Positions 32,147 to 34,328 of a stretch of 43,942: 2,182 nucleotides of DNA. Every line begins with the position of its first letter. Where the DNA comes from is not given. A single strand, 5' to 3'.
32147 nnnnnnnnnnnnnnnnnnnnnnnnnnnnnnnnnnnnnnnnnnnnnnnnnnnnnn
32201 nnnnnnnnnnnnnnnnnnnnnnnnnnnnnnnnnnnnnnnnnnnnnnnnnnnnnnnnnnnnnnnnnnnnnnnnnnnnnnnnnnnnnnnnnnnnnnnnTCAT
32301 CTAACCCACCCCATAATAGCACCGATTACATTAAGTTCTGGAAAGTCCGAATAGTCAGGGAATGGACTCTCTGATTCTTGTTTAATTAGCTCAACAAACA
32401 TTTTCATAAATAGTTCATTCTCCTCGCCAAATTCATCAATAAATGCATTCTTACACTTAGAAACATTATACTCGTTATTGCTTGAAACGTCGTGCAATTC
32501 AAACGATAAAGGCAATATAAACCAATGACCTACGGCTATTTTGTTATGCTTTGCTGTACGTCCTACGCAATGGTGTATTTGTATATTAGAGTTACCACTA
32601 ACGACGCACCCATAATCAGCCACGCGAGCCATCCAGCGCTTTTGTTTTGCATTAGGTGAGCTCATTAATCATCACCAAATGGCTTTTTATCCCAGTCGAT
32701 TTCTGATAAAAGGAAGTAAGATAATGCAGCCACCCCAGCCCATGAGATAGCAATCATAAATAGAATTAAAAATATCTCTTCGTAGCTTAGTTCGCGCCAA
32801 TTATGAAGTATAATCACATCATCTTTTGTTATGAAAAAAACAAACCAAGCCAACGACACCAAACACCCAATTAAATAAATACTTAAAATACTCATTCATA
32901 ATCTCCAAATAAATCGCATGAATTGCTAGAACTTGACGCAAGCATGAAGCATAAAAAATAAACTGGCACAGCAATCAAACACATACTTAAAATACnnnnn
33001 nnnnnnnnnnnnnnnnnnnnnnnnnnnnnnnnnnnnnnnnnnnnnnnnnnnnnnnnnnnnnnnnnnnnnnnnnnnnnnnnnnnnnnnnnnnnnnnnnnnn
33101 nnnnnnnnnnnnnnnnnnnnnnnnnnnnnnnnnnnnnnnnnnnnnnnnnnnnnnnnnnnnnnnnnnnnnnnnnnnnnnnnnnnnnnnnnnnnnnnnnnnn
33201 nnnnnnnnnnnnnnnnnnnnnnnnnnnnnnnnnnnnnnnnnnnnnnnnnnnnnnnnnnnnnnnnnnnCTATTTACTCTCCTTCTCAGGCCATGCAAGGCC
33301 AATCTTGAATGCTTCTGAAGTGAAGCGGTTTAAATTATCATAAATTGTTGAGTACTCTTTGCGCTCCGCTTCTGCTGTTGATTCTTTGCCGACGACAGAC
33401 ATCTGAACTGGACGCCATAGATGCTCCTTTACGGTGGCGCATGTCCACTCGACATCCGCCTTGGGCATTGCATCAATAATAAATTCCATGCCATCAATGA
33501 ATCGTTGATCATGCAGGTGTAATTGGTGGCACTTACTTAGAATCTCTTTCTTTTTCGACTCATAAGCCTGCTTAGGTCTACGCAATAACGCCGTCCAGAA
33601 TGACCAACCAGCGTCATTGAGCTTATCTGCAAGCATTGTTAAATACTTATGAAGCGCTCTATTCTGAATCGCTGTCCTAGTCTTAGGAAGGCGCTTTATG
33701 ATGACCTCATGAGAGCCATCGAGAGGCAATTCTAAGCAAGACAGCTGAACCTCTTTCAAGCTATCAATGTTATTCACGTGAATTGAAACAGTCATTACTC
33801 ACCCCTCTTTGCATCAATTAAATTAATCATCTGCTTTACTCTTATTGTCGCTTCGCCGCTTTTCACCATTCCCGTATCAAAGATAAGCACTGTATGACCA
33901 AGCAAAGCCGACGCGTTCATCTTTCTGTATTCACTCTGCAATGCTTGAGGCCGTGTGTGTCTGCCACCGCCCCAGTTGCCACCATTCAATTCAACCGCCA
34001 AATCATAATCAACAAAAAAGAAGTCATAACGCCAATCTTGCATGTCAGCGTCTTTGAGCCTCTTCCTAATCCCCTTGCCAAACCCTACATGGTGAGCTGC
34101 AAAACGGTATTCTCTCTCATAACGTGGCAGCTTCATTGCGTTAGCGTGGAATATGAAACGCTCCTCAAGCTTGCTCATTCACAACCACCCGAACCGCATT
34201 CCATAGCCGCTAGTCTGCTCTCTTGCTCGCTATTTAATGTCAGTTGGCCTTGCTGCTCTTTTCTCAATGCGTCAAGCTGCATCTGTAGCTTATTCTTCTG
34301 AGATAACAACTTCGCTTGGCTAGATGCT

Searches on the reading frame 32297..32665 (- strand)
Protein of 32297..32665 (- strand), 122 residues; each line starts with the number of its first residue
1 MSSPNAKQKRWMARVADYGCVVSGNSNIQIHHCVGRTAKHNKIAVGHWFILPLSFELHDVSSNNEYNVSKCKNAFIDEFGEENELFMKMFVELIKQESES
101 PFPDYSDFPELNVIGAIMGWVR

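Call 12: search_protein_families(library=phrogs, proteins=[window:32297-32665:-], max_evalue=0.01)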
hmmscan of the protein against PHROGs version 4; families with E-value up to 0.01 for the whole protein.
window:32297-32665:- (122 aa): 1 family
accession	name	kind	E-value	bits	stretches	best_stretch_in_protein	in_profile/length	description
phrog_1588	-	unknown function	2.1e-08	35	1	3-98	22-117/132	-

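Call 13: search_protein_families(library=pfam, proteins=[window:32297-32665:-], max_evalue=0.01)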
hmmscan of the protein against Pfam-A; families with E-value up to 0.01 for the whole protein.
window:32297-32665:- (122 aa): 2 families
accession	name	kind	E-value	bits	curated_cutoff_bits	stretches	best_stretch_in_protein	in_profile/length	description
PF16786.11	RecA_dep_nuc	-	5.9e-05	23.6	26.9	1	4-92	1-86/103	Recombination enhancement, RecA-dependent nuclease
PF06147.18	DUF968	-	0.0038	17.7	27.8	1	7-66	88-147/171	Protein of unknown function (DUF968)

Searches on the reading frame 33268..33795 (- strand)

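Call 12: search_protein_families(library=phrogs, proteins=[window:33268-33795:-], max_evalue=0.01)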
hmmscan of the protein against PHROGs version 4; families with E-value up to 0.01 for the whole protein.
window:33268-33795:- (175 aa): 1 family
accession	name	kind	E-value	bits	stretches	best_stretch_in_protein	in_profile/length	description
phrog_72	-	DNA, RNA and nucleotide metabolism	0.00081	20.5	1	25-158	37-134/161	NinB/ Orf homologous recombination mediator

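Call 13: search_protein_families(library=pfam, proteins=[window:33268-33795:-], max_evalue=0.01)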
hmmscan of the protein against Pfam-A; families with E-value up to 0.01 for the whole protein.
window:33268-33795:- (175 aa): 0 families

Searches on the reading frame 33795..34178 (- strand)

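Call 12: search_protein_families(library=phrogs, proteins=[window:33795-34178:-], max_evalue=0.01)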
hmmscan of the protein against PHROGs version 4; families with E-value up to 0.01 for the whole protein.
window:33795-34178:- (127 aa): 2 families
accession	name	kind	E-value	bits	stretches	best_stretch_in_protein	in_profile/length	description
phrog_503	-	unknown function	2.2e-21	77.1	1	22-123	34-135/144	-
phrog_12476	-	unknown function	1.3e-10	42.1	1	49-121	2-74/85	-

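Call 13: search_protein_families(library=pfam, proteins=[window:33795-34178:-], max_evalue=0.01)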
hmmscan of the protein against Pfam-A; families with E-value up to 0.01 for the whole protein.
window:33795-34178:- (127 aa): 0 families
